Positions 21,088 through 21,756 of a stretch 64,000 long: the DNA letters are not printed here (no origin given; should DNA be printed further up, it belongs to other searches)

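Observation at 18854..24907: Candidate trans-envelope cAMP module: exported HAD, ankyrin and YHS proteins beside a receptor-type cyclase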

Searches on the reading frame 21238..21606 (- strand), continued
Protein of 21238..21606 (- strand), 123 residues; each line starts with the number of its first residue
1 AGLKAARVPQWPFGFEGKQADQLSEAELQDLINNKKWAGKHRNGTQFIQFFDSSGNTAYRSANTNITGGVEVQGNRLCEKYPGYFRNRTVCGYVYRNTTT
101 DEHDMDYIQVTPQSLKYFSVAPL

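Call 39: search_protein_families(library=pfam, proteins=[P0134, P0136, P0138, P0165, P0181, P0205, P0218, P0223, P0263, P0227], max_evalue=0.00001)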
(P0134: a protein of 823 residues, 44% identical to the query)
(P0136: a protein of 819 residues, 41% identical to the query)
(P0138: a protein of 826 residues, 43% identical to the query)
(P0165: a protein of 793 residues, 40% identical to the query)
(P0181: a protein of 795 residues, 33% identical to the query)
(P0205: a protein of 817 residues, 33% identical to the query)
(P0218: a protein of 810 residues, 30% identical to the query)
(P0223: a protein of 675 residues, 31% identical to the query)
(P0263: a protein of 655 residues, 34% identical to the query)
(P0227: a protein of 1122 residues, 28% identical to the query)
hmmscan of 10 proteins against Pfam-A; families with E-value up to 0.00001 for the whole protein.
P0134 (823 aa): 10 families
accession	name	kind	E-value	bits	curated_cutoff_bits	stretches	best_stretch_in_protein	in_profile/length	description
PF03704.23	BTAD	-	2.4e-19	70.6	22.1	1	115-239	26-145/146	Bacterial transcriptional activator domain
PF00515.34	TPR_1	-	1.4e-12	47.3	27.8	0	578-608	3-33/34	Tetratricopeptide repeat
PF13428.12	TPR_14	-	7e-12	45.2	23.5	0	578-614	3-39/44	Tetratricopeptide repeat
PF07719.23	TPR_2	-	1e-11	44.4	27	0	578-608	3-33/34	Tetratricopeptide repeat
PF13431.12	TPR_17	-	8.7e-11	41.7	24.4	0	533-562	4-33/34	Tetratricopeptide repeat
PF14559.12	TPR_19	-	3.1e-10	40.7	25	0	555-608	4-57/68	Tetratricopeptide repeat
PF13432.12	TPR_16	-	1.1e-09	39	32.7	0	529-576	18-65/65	Tetratricopeptide repeat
PF13414.12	TPR_11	-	1.2e-09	38.2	26.8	0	481-499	13-31/42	TPR repeat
PF13181.12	TPR_8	-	1.3e-07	31.6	25.7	0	542-574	1-33/34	Tetratricopeptide repeat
PF23914.1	TPR_CcmH_CycH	-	1.6e-06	28.5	42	1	535-644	43-154/158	Cytochrome c-type biogenesis protein H TPR domain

P0136 (819 aa): 5 families
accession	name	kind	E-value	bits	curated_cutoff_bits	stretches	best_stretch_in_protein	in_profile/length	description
PF03704.23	BTAD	-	2.3e-16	60.9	22.1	1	104-236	5-143/146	Bacterial transcriptional activator domain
PF13414.12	TPR_11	-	1.1e-10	41.5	26.8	0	613-653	2-42/42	TPR repeat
PF13431.12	TPR_17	-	3.1e-08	33.7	24.4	0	478-501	1-24/34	Tetratricopeptide repeat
PF23914.1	TPR_CcmH_CycH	-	7.5e-08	32.8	42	1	528-587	42-101/158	Cytochrome c-type biogenesis protein H TPR domain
PF14559.12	TPR_19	-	5.2e-06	27.1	25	0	618-670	4-56/68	Tetratricopeptide repeat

P0138 (826 aa): 8 families
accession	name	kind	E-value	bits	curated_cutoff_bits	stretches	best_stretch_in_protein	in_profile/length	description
PF03704.23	BTAD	-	4.3e-23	82.7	22.1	1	115-239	26-145/146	Bacterial transcriptional activator domain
PF14559.12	TPR_19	-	4.4e-14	53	25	0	564-609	10-55/68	Tetratricopeptide repeat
PF13431.12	TPR_17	-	8.2e-13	48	24.4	0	569-600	3-34/34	Tetratricopeptide repeat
PF07719.23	TPR_2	-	1.6e-09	37.6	27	0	579-610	1-32/34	Tetratricopeptide repeat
PF13414.12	TPR_11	-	6.1e-09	35.9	26.8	0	484-506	13-35/42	TPR repeat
PF00515.34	TPR_1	-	1.3e-08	34.8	27.8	0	579-600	1-22/34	Tetratricopeptide repeat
PF23914.1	TPR_CcmH_CycH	-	4e-07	30.4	42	1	537-647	42-154/158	Cytochrome c-type biogenesis protein H TPR domain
PF13428.12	TPR_14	-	1.3e-06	29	23.5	0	158-199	3-44/44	Tetratricopeptide repeat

P0165 (793 aa): 9 families
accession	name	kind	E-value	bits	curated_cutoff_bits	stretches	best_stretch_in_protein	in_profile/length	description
PF03704.23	BTAD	-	2.3e-26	93.3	22.1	1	97-220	23-142/146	Bacterial transcriptional activator domain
PF14559.12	TPR_19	-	4.9e-12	46.4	25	0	527-574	2-49/68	Tetratricopeptide repeat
PF07719.23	TPR_2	-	6.5e-11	41.9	27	0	586-616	2-32/34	Tetratricopeptide repeat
PF13428.12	TPR_14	-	1.4e-09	38.1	23.5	0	586-626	2-41/44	Tetratricopeptide repeat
PF13431.12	TPR_17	-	4.6e-09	36.3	24.4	0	541-571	4-34/34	Tetratricopeptide repeat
PF00515.34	TPR_1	-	7.8e-09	35.4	27.8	0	592-617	8-33/34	Tetratricopeptide repeat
PF23914.1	TPR_CcmH_CycH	-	2.9e-07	30.9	42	1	509-616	43-152/158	Cytochrome c-type biogenesis protein H TPR domain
PF13432.12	TPR_16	-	6.6e-07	30.1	32.7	0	592-650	4-62/65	Tetratricopeptide repeat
PF13181.12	TPR_8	-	1.6e-06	28.2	25.7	0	516-548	1-33/34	Tetratricopeptide repeat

P0181 (795 aa): 9 families
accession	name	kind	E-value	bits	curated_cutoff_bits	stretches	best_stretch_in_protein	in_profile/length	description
PF03704.23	BTAD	-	4.9e-22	79.3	22.1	1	115-237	28-145/146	Bacterial transcriptional activator domain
PF14559.12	TPR_19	-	3.7e-14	53.2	25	1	596-653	1-57/68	Tetratricopeptide repeat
PF07719.23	TPR_2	-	3.3e-09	36.6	27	0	623-652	3-32/34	Tetratricopeptide repeat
PF13428.12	TPR_14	-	4.9e-09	36.4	23.5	0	624-659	4-39/44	Tetratricopeptide repeat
PF13431.12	TPR_17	-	2.3e-08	34.1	24.4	0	508-538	4-34/34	Tetratricopeptide repeat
PF13414.12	TPR_11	-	1e-07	32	26.8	0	531-561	8-38/42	TPR repeat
PF13174.12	TPR_6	-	1.9e-06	28.6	26.3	0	626-652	5-31/33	Tetratricopeptide repeat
PF00515.34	TPR_1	-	3.6e-06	27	27.8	0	523-549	7-33/34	Tetratricopeptide repeat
PF13432.12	TPR_16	-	5.1e-06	27.3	32.7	0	592-652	3-62/65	Tetratricopeptide repeat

P0205 (817 aa): 11 families
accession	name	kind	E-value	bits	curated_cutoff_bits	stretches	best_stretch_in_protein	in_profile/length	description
PF03704.23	BTAD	-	3.7e-16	60.2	22.1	1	112-236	23-143/146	Bacterial transcriptional activator domain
PF14559.12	TPR_19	-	3e-15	56.7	25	0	550-604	2-56/68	Tetratricopeptide repeat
PF13431.12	TPR_17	-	3.7e-14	52.2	24.4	0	563-592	3-32/34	Tetratricopeptide repeat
PF13428.12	TPR_14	-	5.9e-11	42.4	23.5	0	158-197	3-42/44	Tetratricopeptide repeat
PF07719.23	TPR_2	-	7.7e-11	41.7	27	0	615-640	8-33/34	Tetratricopeptide repeat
PF13414.12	TPR_11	-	2.8e-10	40.2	26.8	0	479-504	14-39/42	TPR repeat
PF00515.34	TPR_1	-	4.8e-08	32.9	27.8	0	615-640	8-33/34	Tetratricopeptide repeat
PF23914.1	TPR_CcmH_CycH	-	6.2e-08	33.1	42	1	531-636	42-149/158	Cytochrome c-type biogenesis protein H TPR domain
PF13181.12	TPR_8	-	2.7e-07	30.6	25.7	0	539-567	1-29/34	Tetratricopeptide repeat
PF13432.12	TPR_16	-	3.3e-07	31.1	32.7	0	526-573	18-65/65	Tetratricopeptide repeat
PF00486.34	Trans_reg_C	-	1.9e-06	28.3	26.2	1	23-82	5-64/77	Transcriptional regulatory protein, C terminal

P0218 (810 aa): 7 families
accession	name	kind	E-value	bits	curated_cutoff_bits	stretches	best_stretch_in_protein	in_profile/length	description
PF07719.23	TPR_2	-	5.8e-11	42.1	27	0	565-596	2-33/34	Tetratricopeptide repeat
PF03704.23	BTAD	-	8.9e-11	42.8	22.1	1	110-230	23-138/146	Bacterial transcriptional activator domain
PF14559.12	TPR_19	-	3.2e-09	37.4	25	0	513-569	8-64/68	Tetratricopeptide repeat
PF13431.12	TPR_17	-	1.5e-08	34.7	24.4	0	554-583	3-32/34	Tetratricopeptide repeat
PF13429.12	TPR_15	-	8.4e-07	29.1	26.2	0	528-662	144-277/280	Tetratricopeptide repeat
PF23914.1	TPR_CcmH_CycH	-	1.8e-06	28.3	42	0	522-629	42-151/158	Cytochrome c-type biogenesis protein H TPR domain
PF13181.12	TPR_8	-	3e-06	27.4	25.7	0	531-563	2-34/34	Tetratricopeptide repeat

P0223 (675 aa): 3 families
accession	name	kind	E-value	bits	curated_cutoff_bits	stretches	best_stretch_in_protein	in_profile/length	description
PF03704.23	BTAD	-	9.8e-14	52.4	22.1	1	112-224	26-133/146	Bacterial transcriptional activator domain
PF13431.12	TPR_17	-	5.2e-09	36.1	24.4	0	177-207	3-33/34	Tetratricopeptide repeat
PF14559.12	TPR_19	-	2.2e-08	34.8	25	0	374-427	9-62/68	Tetratricopeptide repeat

P0263 (655 aa): 3 families
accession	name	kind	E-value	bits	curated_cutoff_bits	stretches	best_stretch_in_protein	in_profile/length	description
PF14559.12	TPR_19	-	2.1e-08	34.8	25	0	410-463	4-56/68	Tetratricopeptide repeat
PF07719.23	TPR_2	-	2.7e-07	30.6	27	0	479-505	6-32/34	Tetratricopeptide repeat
PF13428.12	TPR_14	-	5.1e-06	27.1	23.5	0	479-515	6-42/44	Tetratricopeptide repeat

P0227 (1122 aa): 17 families
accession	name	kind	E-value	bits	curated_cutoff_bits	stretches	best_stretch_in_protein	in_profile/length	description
PF14559.12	TPR_19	-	1.1e-24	87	25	0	451-504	4-57/68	Tetratricopeptide repeat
PF07719.23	TPR_2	-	1.2e-21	75.4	27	0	509-535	3-29/34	Tetratricopeptide repeat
PF13431.12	TPR_17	-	1.7e-15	56.4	24.4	0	382-408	1-27/34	Tetratricopeptide repeat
PF13428.12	TPR_14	-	2.5e-15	55.9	23.5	0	439-480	2-43/44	Tetratricopeptide repeat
PF13414.12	TPR_11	-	4.9e-15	55.4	26.8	0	515-553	2-40/42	TPR repeat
PF00515.34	TPR_1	-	6.1e-14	51.6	27.8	0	510-535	4-29/34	Tetratricopeptide repeat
PF13181.12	TPR_8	-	6.8e-13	48.1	25.7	0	510-535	4-29/34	Tetratricopeptide repeat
PF13432.12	TPR_16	-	1.5e-12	48.2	32.7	0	513-566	3-56/65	Tetratricopeptide repeat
PF00211.25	Guanylate_cyc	-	7.2e-09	35.9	21.9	1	20-139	42-172/183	Adenylate and Guanylate cyclase catalytic domain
PF12895.13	ANAPC3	-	2.7e-07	31.2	27.2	0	451-532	2-81/82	Anaphase-promoting complex, cyclosome, subunit 3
PF23914.1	TPR_CcmH_CycH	-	4.6e-07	30.2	42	0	819-904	28-116/158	Cytochrome c-type biogenesis protein H TPR domain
PF17680.6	FlgO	-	6.4e-07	29.7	22.6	0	669-705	78-114/130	FlgO protein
PF04052.18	TolB_N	-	9.5e-07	29.3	22.4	0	614-705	12-102/106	TolB amino-terminal domain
PF13424.12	TPR_12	-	1.4e-06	28.8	30.1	0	475-535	6-73/77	Tetratricopeptide repeat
PF25062.1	ARM_TT21_N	-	3.3e-06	27.4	40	0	375-491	115-221/222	Tetratricopeptide repeat protein 21 N-terminal ARM repeat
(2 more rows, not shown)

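Call 40: find_encoding_contigs(protein=P0138, flank=5000, max_places=3)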
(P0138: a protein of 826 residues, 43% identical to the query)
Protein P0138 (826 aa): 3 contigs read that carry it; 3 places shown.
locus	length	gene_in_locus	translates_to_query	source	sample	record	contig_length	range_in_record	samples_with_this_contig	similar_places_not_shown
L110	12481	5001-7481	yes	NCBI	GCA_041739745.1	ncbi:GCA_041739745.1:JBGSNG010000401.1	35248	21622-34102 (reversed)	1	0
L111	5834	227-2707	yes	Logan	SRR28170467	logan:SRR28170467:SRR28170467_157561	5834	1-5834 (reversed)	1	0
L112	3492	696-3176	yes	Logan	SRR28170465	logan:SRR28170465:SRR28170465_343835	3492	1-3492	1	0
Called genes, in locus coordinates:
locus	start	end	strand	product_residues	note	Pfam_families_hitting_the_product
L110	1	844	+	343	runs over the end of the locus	PF00248:Aldo_ket_red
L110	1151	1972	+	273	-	PF02607:B12-binding_2 (weak), PF02310:B12-binding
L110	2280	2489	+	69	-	PF00313:CSD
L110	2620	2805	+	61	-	-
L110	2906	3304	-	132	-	-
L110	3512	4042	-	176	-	PF00872:Transposase_mut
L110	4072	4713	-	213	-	PF00872:Transposase_mut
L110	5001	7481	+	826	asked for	PF13428:TPR_14 (faint), PF07719:TPR_2 (faint), PF13414:TPR_11 (faint), PF14559:TPR_19 (faint), PF03704:BTAD, PF00515:TPR_1 (faint), PF13431:TPR_17 (faint), PF23914:TPR_CcmH_CycH (weak)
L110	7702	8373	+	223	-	PF24521:Ank_KRIT1 (faint), PF12796:Ank_2, PF13606:Ank_3 (faint), PF13857:Ank_5 (faint), PF13637:Ank_4, PF00023:Ank, PF12796:Ank_2 (weak)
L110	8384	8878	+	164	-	PF04945:YHS (faint)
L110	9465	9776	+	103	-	PF13407:Peripla_BP_4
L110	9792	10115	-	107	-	-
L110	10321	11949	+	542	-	PF00486:Trans_reg_C, PF13428:TPR_14 (faint), PF07719:TPR_2 (faint), PF13371:TPR_9 (faint), PF00515:TPR_1 (faint), PF07721:TPR_4 (faint), PF13424:TPR_12 (weak), PF13432:TPR_16 (weak), +3 more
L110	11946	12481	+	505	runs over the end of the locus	PF00486:Trans_reg_C, PF13424:TPR_12 (faint), PF13176:TPR_7 (faint), PF13181:TPR_8 (faint), PF00515:TPR_1 (weak), PF07719:TPR_2 (weak), PF13432:TPR_16 (weak), PF14559:TPR_19 (weak), +3 more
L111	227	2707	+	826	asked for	PF13428:TPR_14 (faint), PF07719:TPR_2 (faint), PF13414:TPR_11 (faint), PF14559:TPR_19 (faint), PF03704:BTAD, PF00515:TPR_1 (faint), PF13431:TPR_17 (faint), PF23914:TPR_CcmH_CycH (weak)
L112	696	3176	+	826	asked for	PF13428:TPR_14 (faint), PF07719:TPR_2 (faint), PF13414:TPR_11 (faint), PF14559:TPR_19 (faint), PF03704:BTAD, PF00515:TPR_1 (faint), PF13431:TPR_17 (faint), PF23914:TPR_CcmH_CycH (weak)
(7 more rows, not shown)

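Call 41: find_encoding_contigs(protein=P0130, flank=5000, max_places=3)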
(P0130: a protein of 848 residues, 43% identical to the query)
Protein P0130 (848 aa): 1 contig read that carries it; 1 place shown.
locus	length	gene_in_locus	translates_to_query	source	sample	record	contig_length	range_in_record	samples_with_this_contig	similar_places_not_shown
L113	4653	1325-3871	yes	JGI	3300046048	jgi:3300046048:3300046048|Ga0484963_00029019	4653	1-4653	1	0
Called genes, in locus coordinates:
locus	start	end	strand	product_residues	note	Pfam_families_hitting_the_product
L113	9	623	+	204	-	-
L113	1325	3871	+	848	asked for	PF00486:Trans_reg_C, PF13428:TPR_14 (faint), PF21033:RMD1-3 (faint), PF00211:Guanylate_cyc, PF13432:TPR_16 (faint), PF00515:TPR_1 (faint), PF14559:TPR_19 (faint), PF23914:TPR_CcmH_CycH (faint), +6 more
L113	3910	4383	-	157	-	-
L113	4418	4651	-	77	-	?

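Call 42: find_encoding_contigs(protein=P0148, flank=5000, max_places=3)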
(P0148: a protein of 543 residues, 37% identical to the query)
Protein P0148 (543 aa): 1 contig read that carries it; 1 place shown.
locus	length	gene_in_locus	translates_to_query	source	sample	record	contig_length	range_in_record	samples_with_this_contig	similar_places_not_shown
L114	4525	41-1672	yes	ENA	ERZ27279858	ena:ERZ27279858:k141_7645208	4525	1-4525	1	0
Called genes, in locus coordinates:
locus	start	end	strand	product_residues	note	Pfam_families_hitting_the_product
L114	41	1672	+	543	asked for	PF13429:TPR_15 (faint), PF00515:TPR_1 (faint), PF07719:TPR_2 (faint), PF13181:TPR_8 (faint), PF13414:TPR_11 (faint), PF13428:TPR_14 (faint), PF13432:TPR_16 (weak), PF14559:TPR_19 (weak), +3 more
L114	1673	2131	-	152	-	PF04945:YHS (weak)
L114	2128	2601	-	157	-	-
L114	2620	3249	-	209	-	PF12796:Ank_2, PF13637:Ank_4 (weak), PF13857:Ank_5, PF00023:Ank, PF13637:Ank_4, PF00023:Ank (weak), PF13637:Ank_4, PF12796:Ank_2, +4 more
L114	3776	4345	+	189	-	PF07298:NnrU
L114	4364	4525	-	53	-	?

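Call 77: find_homologous_proteins(query=P0138, region=690-826, max_evalue=0.00001)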
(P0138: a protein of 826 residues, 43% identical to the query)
Query P0138, residues 690-826 (137 aa): 19 proteins with E <= 0.00001 among 1978 candidates.
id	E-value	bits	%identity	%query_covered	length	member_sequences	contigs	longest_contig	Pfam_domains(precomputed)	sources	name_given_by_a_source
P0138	3.8e-86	305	100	100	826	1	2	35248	PF14559.13,PF03704.24,PF13431.13,PF23914.2,PF13414.13,PF00515.35,PF13428.13,PF07719.24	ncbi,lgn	-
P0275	1.5e-59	218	74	100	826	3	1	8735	PF14559.13,PF03704.24,PF13431.13,PF23914.2,PF13414.13,PF13432.13,PF07719.24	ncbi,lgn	-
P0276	2.2e-59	218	74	100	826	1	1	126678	PF14559.13,PF03704.24,PF13431.13,PF23914.2,PF13414.13,PF00515.35,PF13432.13,PF07719.24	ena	-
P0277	2.2e-55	205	70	98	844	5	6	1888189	PF14559.13,PF03704.24,PF13431.13,PF23914.2,PF13414.13,PF00515.35,PF13428.13,PF07719.24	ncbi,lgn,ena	-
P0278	7.1e-54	200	69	98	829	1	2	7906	PF14559.13,PF03704.24,PF13431.13,PF23914.2,PF13414.13,PF00515.35,PF13432.13,PF13428.13,PF07719.24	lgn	-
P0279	1.5e-52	196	66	99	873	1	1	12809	PF14559.13,PF03704.24,PF13431.13,PF23914.2,PF13414.13,PF00515.35,PF13432.13,PF13428.13,PF13181.13,PF07719.24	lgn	-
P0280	1.7e-52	195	68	97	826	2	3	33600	PF14559.13,PF03704.24,PF13431.13,PF23914.2,PF13414.13,PF00515.35,PF13432.13,PF13428.13,PF13181.13,PF07719.24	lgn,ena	-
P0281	4.8e-51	191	67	96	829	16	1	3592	PF14559.13,PF03704.24,PF13431.13,PF23914.2,PF13414.13,PF00515.35,PF13432.13,PF13428.13,PF07719.24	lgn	-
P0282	1.5e-49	186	66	98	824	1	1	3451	PF14559.13,PF03704.24,PF13431.13,PF23914.2,PF13414.13,PF00515.35,PF13432.13,PF13428.13,PF07719.24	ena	-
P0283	5.4e-49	184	64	98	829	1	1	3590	PF14559.13,PF03704.24,PF13431.13,PF23914.2,PF13414.13,PF00515.35,PF13428.13,PF13181.13,PF07719.24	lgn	-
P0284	6.2e-47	177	60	99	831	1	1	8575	PF14559.13,PF03704.24,PF13431.13,PF23914.2,PF13414.13,PF00515.35,PF21033.5,PF13432.13,PF13428.13,PF07719.24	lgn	-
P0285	2.2e-46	176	60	98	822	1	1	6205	PF14559.13,PF03704.24,PF13431.13,PF23914.2,PF13414.13,PF21033.5,PF13428.13,PF07719.24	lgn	-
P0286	2.3e-44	169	59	97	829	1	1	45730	PF14559.13,PF03704.24,PF13431.13,PF23914.2,PF13414.13,PF13432.13,PF13428.13,PF07719.24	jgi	jgi:TolB-like protein/DNA-binding SARP family transcriptional activator/lipopolysaccharide biosynthe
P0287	6.9e-44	168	59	99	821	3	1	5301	PF14559.13,PF03704.24,PF13431.13,PF23914.2,PF13414.13,PF13432.13,PF13428.13,PF07719.24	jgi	jgi:adenylate cyclase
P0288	3.0e-43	165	60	98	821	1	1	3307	PF14559.13,PF03704.24,PF13431.13,PF23914.2,PF13414.13,PF07719.24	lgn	-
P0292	1.5e-38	150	57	98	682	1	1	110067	PF14559.13,PF03704.24,PF13431.13,PF23914.2,PF13414.13,PF21033.5,PF13428.13,PF07719.24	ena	-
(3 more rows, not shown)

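Call 78: find_encoding_contigs(protein=P0277, flank=4000, max_places=2)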
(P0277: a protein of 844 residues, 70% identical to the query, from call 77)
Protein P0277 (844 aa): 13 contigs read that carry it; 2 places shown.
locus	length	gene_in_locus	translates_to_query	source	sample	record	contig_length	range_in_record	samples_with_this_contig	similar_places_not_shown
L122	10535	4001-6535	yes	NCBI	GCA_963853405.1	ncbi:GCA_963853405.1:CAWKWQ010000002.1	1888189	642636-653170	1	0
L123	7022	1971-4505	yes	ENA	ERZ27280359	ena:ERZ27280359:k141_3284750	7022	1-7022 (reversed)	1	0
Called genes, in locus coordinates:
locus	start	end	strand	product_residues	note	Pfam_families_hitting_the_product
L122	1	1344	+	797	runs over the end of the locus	PF08706:D5_N, PF19263:DUF5906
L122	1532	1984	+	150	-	PF11149:DUF2924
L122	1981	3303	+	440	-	PF00239:Resolvase, PF07508:Recombinase, PF13408:Zn_ribbon_recom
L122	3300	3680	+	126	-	-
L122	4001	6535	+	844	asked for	PF03704:BTAD, PF07719:TPR_2 (faint), PF00515:TPR_1 (faint), PF13414:TPR_11 (faint), PF13428:TPR_14 (faint), PF14559:TPR_19 (faint), PF13431:TPR_17 (faint), PF23914:TPR_CcmH_CycH (weak)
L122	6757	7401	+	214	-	PF12796:Ank_2, PF13606:Ank_3 (faint), PF13857:Ank_5 (faint), PF13637:Ank_4, PF00023:Ank (weak), PF12796:Ank_2 (weak)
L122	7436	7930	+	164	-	-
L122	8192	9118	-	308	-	-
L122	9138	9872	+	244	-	PF09832:DUF2059 (faint)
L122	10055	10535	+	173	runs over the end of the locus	PF00829:Ribosomal_L21p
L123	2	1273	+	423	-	?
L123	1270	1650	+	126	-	-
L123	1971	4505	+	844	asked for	PF03704:BTAD, PF07719:TPR_2 (faint), PF00515:TPR_1 (faint), PF13414:TPR_11 (faint), PF13428:TPR_14 (faint), PF14559:TPR_19 (faint), PF13431:TPR_17 (faint), PF23914:TPR_CcmH_CycH (weak)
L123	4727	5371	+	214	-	PF12796:Ank_2, PF13606:Ank_3 (faint), PF24521:Ank_KRIT1 (faint), PF13857:Ank_5 (faint), PF13637:Ank_4, PF00023:Ank (weak), PF12796:Ank_2 (weak)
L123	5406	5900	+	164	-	-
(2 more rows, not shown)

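Call 79: find_encoding_contigs(protein=P0292, flank=4000, max_places=2)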
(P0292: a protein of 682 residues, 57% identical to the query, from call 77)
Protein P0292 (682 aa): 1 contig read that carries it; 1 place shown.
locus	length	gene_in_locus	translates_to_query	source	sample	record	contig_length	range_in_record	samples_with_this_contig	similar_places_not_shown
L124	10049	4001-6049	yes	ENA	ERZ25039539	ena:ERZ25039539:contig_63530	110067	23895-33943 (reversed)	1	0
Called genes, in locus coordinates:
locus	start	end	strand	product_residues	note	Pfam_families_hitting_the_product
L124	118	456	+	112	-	-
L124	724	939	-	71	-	-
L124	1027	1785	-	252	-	PF00142:Fer4_NifH (faint), PF01656:CbiA, PF02374:ArsA_ATPase (weak), PF09140:MipZ (weak), PF10609:ParA, PF13614:AAA_31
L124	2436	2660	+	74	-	PF06568:YjiS-like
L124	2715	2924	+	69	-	PF06568:YjiS-like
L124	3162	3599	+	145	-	PF00903:Glyoxalase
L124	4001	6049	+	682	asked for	PF13414:TPR_11 (faint), PF03704:BTAD, PF13428:TPR_14 (faint), PF07719:TPR_2 (faint), PF14559:TPR_19 (faint), PF13431:TPR_17 (faint), PF21033:RMD1-3 (faint), PF23914:TPR_CcmH_CycH (weak)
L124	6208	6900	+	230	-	PF12796:Ank_2, PF13606:Ank_3 (faint), PF13857:Ank_5 (weak), PF13637:Ank_4, PF00023:Ank (weak), PF13637:Ank_4 (weak)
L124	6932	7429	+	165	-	-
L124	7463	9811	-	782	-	PF00580:UvrD-helicase, PF13245:AAA_19, PF13604:AAA_30 (faint), PF13361:UvrD_C, PF13538:UvrD_C_2 (faint)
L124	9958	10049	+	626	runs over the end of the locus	PF00999:Na_H_Exchanger, PF02254:TrkA_N, PF27452:KefB_C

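Call 80: find_encoding_contigs(protein=P0286, flank=4000, max_places=2)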
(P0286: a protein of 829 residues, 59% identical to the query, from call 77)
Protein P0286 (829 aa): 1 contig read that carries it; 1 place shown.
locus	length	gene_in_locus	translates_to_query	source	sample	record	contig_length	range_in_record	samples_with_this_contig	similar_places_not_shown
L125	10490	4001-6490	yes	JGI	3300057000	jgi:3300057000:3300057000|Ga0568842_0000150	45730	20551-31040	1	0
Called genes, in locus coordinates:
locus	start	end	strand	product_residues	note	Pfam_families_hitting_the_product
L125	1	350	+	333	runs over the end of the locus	PF00528:BPD_transp_1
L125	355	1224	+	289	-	PF00528:BPD_transp_1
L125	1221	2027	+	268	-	PF02463:SMC_N (weak), PF00005:ABC_tran, PF13304:AAA_21 (faint)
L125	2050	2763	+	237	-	PF01895:PhoU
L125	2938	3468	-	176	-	PF00383:dCMP_cyt_deam_1, PF14437:MafB19-deam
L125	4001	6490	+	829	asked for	PF13431:TPR_17 (faint), PF14559:TPR_19 (faint), PF03704:BTAD, PF07719:TPR_2 (faint), PF13414:TPR_11 (faint), PF13428:TPR_14 (faint), PF13432:TPR_16 (faint), PF23914:TPR_CcmH_CycH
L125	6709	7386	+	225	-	PF24521:Ank_KRIT1 (faint), PF13606:Ank_3 (faint), PF12796:Ank_2, PF13637:Ank_4 (weak), PF00023:Ank (weak), PF13857:Ank_5 (weak), PF12796:Ank_2, PF00023:Ank (weak)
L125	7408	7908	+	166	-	-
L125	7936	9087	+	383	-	PF00528:BPD_transp_1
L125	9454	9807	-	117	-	-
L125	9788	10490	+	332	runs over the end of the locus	PF01479:S4, PF00849:PseudoU_synth_2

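Call 86: find_encoding_contigs(protein=P0142, flank=5000, max_places=3)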
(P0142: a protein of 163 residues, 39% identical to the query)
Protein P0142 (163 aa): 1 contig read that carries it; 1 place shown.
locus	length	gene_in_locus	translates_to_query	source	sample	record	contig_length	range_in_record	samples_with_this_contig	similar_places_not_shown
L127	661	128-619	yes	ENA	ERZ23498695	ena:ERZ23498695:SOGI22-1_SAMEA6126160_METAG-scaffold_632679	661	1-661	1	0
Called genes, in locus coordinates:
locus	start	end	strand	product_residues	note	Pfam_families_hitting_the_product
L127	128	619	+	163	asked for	-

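Call 87: find_encoding_contigs(protein=P0266, flank=5000, max_places=2)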
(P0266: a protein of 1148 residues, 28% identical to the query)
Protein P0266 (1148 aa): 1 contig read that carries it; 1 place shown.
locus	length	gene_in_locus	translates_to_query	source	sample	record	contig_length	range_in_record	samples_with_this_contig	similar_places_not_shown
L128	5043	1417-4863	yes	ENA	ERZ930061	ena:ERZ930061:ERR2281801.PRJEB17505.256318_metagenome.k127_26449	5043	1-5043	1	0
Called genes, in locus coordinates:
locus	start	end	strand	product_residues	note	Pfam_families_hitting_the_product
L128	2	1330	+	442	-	?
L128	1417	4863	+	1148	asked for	PF00211:Guanylate_cyc, PF13174:TPR_6 (faint), PF13432:TPR_16 (faint), PF16539:FlgT_M (faint), PF17680:FlgO (faint), PF13414:TPR_11 (faint), PF13428:TPR_14 (faint), PF03704:BTAD (weak), +8 more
